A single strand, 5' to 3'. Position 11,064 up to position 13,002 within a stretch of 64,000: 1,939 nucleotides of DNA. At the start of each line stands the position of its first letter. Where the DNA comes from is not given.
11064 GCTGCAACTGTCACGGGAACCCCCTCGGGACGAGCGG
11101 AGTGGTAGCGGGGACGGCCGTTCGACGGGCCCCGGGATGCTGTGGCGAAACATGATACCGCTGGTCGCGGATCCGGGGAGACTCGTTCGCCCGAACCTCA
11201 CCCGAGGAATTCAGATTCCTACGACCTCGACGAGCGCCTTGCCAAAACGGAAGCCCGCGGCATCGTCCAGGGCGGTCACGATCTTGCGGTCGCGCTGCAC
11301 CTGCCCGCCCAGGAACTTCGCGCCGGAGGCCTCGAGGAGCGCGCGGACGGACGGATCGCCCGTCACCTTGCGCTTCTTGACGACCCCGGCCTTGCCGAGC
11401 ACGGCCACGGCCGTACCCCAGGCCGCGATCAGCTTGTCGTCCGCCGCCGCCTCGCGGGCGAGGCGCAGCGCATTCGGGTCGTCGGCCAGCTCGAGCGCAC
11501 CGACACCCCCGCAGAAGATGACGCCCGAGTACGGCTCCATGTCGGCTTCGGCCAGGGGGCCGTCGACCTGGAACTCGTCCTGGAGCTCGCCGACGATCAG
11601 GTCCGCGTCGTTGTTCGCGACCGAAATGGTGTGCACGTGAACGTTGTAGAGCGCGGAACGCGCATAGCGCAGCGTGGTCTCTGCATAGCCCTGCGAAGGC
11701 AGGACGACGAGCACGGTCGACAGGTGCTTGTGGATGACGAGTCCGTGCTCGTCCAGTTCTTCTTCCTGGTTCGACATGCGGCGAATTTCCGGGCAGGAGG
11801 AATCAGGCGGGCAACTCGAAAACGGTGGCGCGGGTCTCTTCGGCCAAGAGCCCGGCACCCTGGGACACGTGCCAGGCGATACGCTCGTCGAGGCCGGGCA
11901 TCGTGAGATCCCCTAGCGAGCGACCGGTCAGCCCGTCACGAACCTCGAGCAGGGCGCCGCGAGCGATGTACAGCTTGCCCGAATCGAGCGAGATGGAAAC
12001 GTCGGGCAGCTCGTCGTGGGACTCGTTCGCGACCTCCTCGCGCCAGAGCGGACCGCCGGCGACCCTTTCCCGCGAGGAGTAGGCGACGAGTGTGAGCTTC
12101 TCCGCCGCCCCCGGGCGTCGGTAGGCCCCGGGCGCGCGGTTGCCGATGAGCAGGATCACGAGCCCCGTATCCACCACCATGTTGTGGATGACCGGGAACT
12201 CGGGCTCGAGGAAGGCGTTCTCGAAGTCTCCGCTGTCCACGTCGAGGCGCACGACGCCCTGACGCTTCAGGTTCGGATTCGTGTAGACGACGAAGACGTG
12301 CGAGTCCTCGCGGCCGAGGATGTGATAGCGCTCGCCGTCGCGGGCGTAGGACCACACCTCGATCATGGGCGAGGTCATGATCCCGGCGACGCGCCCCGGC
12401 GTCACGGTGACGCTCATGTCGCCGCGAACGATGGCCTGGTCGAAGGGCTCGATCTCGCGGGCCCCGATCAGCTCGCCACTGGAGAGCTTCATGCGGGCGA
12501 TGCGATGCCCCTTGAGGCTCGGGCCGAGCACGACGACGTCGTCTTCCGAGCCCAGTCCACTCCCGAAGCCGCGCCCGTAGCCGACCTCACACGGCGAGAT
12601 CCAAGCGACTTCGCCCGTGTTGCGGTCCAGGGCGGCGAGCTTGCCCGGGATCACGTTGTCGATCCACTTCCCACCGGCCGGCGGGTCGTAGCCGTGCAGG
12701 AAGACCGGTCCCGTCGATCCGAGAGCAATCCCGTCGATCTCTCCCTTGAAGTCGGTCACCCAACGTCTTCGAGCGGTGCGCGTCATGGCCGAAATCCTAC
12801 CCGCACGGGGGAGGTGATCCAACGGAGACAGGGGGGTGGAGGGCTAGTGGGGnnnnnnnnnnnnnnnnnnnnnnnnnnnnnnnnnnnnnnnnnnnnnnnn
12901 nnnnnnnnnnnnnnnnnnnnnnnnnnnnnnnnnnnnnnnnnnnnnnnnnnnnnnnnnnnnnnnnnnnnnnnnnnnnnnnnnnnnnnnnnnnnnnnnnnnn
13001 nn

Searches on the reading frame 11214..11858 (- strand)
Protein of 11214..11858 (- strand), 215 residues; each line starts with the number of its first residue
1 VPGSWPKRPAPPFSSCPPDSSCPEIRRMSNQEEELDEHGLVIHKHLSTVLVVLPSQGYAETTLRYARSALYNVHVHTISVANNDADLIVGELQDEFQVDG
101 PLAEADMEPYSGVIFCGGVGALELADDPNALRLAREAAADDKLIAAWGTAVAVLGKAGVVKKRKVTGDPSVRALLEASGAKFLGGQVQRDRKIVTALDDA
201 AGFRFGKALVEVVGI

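Call 72: search_protein_families(library=pfam, proteins=[window:11214-11858:-], max_evalue=0.0001)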
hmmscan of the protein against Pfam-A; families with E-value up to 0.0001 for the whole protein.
window:11214-11858:- (215 aa): 1 family
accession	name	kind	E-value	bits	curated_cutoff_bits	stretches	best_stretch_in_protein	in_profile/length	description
PF01965.30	DJ-1_PfpI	-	9.4e-22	78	26.6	1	49-211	3-164/165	DJ-1/PfpI family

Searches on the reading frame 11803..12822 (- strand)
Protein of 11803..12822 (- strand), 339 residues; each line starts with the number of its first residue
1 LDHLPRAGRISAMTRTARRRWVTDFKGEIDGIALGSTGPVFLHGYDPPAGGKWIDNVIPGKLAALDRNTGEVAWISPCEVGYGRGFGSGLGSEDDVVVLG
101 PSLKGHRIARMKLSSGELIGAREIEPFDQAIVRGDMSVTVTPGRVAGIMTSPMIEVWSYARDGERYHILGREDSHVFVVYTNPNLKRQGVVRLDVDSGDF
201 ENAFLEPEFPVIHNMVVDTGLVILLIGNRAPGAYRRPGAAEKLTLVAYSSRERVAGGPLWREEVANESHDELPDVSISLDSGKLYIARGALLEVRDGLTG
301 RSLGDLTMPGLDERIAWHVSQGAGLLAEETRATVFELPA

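Call 32: search_protein_families(library=pfam, proteins=[window:11803-12822:-], max_evalue=0.01)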
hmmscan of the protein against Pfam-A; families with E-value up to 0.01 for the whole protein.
window:11803-12822:- (339 aa): 1 family
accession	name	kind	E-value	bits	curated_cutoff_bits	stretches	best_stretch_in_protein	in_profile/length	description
PF13360.13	PQQ_2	-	0.0015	18.6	27.6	0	60-171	3-111/233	Outer membrane protein assembly factor BamB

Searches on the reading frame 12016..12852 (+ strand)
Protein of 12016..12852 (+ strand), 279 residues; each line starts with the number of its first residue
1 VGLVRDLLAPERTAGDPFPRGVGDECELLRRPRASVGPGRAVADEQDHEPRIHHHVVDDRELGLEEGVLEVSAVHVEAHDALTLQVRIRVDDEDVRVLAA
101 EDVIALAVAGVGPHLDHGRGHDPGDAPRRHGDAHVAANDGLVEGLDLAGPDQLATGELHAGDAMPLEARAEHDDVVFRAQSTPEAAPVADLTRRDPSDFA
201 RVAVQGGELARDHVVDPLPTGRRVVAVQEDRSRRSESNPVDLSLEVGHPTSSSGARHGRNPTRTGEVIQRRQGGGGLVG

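Call 32: search_protein_families(library=pfam, proteins=[window:12016-12852:+], max_evalue=0.01)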
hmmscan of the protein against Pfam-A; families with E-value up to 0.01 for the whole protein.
window:12016-12852:+ (279 aa): 1 family
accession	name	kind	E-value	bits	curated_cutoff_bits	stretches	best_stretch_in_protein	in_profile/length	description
PF24042.1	DUF7351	-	0.0086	16.3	31.2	0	33-102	103-174/177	Domain of unknown function (DUF7351)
